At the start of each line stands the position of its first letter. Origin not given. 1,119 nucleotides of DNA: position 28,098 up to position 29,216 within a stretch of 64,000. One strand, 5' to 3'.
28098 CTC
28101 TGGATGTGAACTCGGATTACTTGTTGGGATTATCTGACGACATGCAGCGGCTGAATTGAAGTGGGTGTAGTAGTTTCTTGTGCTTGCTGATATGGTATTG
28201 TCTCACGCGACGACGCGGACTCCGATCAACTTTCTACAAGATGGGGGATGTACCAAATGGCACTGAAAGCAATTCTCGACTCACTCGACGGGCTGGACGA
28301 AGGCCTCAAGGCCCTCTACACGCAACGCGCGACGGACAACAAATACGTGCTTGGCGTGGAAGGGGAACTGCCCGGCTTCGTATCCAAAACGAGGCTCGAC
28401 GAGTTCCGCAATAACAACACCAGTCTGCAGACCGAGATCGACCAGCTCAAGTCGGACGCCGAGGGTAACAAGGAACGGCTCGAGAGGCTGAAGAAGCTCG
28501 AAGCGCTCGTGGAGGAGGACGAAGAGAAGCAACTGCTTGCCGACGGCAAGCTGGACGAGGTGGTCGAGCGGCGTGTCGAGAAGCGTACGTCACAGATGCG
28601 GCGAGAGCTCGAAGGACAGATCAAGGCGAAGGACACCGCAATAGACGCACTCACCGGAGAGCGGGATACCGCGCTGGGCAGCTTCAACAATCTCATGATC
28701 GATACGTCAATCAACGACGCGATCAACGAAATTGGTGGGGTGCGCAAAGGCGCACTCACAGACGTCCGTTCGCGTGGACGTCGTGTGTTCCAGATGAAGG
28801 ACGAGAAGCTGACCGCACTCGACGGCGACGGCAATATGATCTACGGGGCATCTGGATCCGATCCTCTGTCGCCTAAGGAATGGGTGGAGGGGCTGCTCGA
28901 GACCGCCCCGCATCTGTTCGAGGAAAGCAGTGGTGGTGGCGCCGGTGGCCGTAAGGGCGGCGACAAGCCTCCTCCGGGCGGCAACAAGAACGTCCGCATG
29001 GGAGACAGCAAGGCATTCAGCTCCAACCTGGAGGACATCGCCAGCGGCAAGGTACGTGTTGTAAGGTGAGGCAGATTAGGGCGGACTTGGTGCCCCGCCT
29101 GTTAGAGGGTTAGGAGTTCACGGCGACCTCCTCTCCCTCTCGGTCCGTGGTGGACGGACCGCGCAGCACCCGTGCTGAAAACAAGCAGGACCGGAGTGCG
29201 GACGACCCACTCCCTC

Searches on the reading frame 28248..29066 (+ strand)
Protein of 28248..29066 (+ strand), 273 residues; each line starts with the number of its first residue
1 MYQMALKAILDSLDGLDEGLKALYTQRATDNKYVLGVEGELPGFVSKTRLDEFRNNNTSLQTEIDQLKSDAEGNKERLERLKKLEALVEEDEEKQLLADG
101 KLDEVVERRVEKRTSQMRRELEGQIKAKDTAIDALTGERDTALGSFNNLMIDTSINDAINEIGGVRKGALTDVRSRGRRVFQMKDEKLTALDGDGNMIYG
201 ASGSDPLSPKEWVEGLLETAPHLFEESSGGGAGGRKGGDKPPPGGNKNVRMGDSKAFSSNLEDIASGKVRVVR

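Call 82: search_protein_families(library=ncbifam, proteins=[window:28248-29066:+], max_evalue=0.001)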
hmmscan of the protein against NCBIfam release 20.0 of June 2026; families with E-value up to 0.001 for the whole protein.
window:28248-29066:+ (273 aa): 0 families

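Call 103: search_protein_families(library=phrogs, proteins=[window:28248-29066:+], max_evalue=0.01)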
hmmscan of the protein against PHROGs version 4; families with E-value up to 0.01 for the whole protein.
window:28248-29066:+ (273 aa): 1 family
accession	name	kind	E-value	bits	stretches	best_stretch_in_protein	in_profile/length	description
phrog_206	-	head and packaging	4.4e-37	129.2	1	4-247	2-230/263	head scaffolding protein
